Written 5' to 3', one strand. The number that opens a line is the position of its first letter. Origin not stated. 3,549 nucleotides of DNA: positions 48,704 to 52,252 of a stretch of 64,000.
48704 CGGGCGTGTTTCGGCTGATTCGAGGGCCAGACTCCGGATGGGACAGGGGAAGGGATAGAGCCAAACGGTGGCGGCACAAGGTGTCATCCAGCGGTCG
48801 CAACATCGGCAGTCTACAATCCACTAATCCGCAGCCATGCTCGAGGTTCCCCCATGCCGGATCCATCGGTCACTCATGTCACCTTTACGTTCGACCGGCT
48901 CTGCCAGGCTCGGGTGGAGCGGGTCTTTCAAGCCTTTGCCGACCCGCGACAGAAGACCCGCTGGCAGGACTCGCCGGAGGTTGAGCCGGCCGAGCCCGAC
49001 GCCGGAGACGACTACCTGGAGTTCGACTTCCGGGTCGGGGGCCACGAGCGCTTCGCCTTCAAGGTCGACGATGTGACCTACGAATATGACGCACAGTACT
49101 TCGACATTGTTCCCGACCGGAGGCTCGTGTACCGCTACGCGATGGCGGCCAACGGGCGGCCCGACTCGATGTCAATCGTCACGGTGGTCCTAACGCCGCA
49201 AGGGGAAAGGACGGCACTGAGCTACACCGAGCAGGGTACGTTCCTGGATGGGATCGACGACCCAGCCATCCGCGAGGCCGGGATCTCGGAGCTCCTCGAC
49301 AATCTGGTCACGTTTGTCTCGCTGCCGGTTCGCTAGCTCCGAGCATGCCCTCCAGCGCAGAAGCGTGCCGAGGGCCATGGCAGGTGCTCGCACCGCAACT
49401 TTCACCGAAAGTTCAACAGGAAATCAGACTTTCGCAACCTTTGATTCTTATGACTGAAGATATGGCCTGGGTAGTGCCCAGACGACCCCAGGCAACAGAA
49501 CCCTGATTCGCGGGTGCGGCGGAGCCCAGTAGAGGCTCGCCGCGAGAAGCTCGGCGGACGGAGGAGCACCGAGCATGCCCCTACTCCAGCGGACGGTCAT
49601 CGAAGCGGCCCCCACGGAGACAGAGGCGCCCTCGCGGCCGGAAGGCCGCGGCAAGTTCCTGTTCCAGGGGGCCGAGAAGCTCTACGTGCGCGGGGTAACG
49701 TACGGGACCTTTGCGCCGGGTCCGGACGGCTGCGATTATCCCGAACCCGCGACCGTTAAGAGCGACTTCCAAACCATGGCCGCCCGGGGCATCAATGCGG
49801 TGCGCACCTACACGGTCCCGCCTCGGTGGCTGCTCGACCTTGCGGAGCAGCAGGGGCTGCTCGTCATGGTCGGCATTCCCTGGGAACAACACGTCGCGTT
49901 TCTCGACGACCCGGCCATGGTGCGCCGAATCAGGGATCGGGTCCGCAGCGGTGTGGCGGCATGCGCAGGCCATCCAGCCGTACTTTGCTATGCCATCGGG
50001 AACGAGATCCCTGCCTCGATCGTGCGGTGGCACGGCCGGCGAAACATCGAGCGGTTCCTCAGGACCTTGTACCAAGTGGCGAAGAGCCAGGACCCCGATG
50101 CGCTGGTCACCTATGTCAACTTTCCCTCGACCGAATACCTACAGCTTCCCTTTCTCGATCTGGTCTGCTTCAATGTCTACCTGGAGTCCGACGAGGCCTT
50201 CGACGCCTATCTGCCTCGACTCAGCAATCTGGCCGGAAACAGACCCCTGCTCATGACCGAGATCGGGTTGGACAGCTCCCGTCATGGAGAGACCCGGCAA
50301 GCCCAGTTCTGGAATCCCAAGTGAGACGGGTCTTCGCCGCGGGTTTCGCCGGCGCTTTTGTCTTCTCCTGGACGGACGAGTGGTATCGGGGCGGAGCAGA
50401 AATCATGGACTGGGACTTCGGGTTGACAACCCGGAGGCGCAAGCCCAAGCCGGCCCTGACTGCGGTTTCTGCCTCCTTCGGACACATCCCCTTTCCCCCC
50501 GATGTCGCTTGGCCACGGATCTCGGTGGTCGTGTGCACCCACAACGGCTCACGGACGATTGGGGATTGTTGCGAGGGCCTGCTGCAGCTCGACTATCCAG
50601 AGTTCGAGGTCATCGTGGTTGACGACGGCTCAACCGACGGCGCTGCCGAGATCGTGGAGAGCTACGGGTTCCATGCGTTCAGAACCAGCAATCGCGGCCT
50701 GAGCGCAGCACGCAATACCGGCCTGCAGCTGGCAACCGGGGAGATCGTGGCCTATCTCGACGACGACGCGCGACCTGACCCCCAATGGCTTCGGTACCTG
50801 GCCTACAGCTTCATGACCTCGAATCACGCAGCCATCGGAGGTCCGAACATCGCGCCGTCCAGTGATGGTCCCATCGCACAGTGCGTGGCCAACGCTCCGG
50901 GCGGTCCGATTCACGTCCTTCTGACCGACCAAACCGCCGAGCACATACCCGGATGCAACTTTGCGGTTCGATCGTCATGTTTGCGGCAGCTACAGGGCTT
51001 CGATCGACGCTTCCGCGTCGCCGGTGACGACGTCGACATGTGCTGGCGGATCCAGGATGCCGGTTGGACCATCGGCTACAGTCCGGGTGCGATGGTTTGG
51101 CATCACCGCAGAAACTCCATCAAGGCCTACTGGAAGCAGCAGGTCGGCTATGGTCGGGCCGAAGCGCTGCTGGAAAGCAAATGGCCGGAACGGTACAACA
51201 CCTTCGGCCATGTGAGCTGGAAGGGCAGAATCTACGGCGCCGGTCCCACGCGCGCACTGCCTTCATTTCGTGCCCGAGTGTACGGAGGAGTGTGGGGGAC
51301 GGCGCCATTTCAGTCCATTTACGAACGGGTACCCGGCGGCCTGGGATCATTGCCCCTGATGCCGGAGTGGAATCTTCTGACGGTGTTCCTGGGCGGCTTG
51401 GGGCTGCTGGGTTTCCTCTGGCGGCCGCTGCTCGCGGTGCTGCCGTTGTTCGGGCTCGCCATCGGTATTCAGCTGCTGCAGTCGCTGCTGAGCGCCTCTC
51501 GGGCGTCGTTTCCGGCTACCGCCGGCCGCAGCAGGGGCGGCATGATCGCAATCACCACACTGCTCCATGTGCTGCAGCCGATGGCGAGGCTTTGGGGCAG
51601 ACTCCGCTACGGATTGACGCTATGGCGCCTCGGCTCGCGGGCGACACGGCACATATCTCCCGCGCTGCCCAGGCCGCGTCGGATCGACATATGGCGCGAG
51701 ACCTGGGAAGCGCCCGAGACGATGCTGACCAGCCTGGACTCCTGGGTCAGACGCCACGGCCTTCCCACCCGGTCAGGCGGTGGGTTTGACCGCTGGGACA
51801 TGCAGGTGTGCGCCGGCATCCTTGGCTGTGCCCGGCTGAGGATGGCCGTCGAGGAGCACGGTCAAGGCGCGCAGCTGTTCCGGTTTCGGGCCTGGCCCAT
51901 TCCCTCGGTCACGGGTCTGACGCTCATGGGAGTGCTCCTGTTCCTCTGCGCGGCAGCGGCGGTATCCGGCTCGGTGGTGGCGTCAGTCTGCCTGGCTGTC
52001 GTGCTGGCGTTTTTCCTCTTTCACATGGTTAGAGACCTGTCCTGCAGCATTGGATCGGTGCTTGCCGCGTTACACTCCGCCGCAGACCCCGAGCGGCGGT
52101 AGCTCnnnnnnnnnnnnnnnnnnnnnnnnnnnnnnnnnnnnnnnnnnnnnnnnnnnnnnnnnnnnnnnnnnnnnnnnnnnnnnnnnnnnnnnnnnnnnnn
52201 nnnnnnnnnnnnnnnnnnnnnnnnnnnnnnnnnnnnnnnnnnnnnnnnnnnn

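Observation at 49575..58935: Candidate glycoconjugate (glycolipid/polysaccharide) biosynthesis-and-export locus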

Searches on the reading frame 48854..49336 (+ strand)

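Call 4: search_protein_families(library=pfam, proteins=[window:48854-49336:+], max_evalue=0.01)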
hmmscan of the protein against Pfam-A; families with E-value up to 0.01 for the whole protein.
window:48854-49336:+ (160 aa): 2 families
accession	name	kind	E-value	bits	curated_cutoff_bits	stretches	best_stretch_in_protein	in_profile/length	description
PF08327.17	AHSA1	-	2.9e-15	57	22.1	1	19-154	2-123/125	Activator of Hsp90 ATPase homolog 1-like protein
PF10604.15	Polyketide_cyc2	-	9.8e-06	26.4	27.4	1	10-139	3-122/142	Polyketide cyclase / dehydrase and lipid transport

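Call 5: search_protein_families(library=ncbifam, proteins=[window:48854-49336:+], max_evalue=0.01)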
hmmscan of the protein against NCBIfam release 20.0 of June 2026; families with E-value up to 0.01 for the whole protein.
window:48854-49336:+ (160 aa): 0 families

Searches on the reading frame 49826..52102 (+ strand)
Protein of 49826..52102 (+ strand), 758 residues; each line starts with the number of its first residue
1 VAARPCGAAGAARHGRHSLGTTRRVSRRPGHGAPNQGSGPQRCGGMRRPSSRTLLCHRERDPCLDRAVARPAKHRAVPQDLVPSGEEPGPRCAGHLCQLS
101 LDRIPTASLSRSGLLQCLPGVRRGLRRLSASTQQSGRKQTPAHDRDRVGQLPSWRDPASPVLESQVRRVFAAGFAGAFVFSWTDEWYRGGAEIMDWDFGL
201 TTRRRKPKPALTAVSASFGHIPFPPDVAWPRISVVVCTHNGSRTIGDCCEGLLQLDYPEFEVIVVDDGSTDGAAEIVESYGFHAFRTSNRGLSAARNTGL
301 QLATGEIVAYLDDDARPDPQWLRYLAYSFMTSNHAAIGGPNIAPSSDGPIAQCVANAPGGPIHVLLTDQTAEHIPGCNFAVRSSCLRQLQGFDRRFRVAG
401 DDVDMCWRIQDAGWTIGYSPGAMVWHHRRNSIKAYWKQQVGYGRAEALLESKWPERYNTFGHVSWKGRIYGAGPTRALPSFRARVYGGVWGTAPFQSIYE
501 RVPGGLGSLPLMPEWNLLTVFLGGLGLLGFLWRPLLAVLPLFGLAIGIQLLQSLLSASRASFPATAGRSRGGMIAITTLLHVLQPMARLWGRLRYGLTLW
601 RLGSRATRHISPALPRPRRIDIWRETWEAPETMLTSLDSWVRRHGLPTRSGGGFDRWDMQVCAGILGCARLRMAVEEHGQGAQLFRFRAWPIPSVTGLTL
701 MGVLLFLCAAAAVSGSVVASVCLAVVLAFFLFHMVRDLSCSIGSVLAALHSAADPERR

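Call 4: search_protein_families(library=pfam, proteins=[window:49826-52102:+], max_evalue=0.01)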
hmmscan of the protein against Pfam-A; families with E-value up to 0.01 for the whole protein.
window:49826-52102:+ (758 aa): 5 families
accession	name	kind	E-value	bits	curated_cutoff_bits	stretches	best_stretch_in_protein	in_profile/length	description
PF00535.33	Glycos_transf_2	-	5.7e-30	104.9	23.3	1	233-385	1-163/168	Glycosyl transferase family 2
PF13641.12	Glyco_tranf_2_3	-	9.7e-21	75.3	27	1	230-439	1-224/230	Glycosyltransferase like family 2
PF13632.12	Glyco_trans_2_3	-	3.9e-15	56.6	27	1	307-515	1-153/198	Glycosyl transferase family group 2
PF10111.15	Glyco_tranf_2_2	-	5.4e-08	33.1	27.3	1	233-315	1-92/276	Glycosyltransferase like family 2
PF13506.12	Glyco_transf_21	-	0.00016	21.7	21.7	1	299-440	25-170/174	Glycosyl transferase family 21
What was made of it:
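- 50321..52102 (+): 3' part of the split synthase gene: the last strand of the GH barrel, the GT2 (GT-A) catalytic domain, an interface helix, four membrane helices and a conserved beta-rich domain between helices 2 and 3. The GTG at 50321 overlaps the upstream TGA (GTGA), so coupled re-initiation is possible. PF00535 104.9 bits, PF13641 and PF13632 (call 4).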

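Call 5: search_protein_families(library=ncbifam, proteins=[window:49826-52102:+], max_evalue=0.01)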
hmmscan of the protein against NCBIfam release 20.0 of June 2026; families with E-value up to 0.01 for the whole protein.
window:49826-52102:+ (758 aa): 23 families
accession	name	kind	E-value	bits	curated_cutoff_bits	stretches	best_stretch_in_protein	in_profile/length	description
TIGR03965.1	mycofact_glyco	equivalog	7.2e-46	157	280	1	227-460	72-314/467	mycofactocin biosynthesis glycosyltransferase MftF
NF041875.1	EPS_EpsD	equivalog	5.5e-28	98.3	370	1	232-457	1-238/325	exopolysaccharide biosynthesis glycosyltransferase EpsD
TIGR03937.1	PgaC_IcaA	equivalog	4e-24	85.3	422.3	1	227-447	42-273/407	poly-beta-1,6-N-acetyl-D-glucosamine synthase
NF038302.1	EPS_HpsE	equivalog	5.9e-20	71.4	300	1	232-335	3-116/307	hormogonium polysaccharide biosynthesis glycosyltransferase HpsE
NF041394.1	GtaseAglG_Halo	equivalog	3.2e-19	69.3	440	1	231-340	2-118/304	glucosyl-dolichyl phosphate glucuronosyltransferase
NF007482.0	PRK10073.1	equivalog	4.6e-18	65.3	423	1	230-320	6-101/334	glycosyltransferase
TIGR04283.1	glyco_like_mftF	equivalog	3.6e-17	62.7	182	1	232-444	1-203/221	TIGR04283 family arsenosugar biosynthesis glycosyltransferase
NF038299.1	EPS_HpsN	equivalog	1.4e-16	60.4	425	1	230-333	1-110/317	hormogonium polysaccharide biosynthesis glycosyltransferase HpsN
NF047683.1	TeichurnBiosyTuaG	equivalog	1.5e-13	51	400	1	230-337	6-118/252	teichuronic acid biosynthesis protein TuaG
NF053739.1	GlytfEpsEBac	equivalog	2.1e-09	36.7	450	1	230-419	1-194/265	glycosyltransferase EpsE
NF045692.1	OglycostaseCruG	equivalog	3.3e-09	36.2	600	1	231-280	42-91/386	2'-O-glycosyltransferase CruG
TIGR03469.1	HpnB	hypoth_equivalog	1.2e-08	34.4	379.25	1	227-279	41-94/386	hopene-associated glycosyltransferase HpnB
NF050050.1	ProtGlycPglI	equivalog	5.6e-08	32.5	500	1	230-315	2-94/306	GalNAc(5)-diNAcBac-PP-undecaprenol beta-1,3-glucosyltransferase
TIGR04242.1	nodulat_NodC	equivalog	5.6e-06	25.6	550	1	228-337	46-164/395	chitooligosaccharide synthase NodC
TIGR04182.1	glyco_TIGR04182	equivalog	1.2e-05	24.9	325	1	232-323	2-91/293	S-layer glycoprotein N-glycosyltransferase AglJ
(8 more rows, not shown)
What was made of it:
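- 50321..52102 (+): Nearest curated family is MftF at 157 bits, below its 280 cut-off (call 5).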
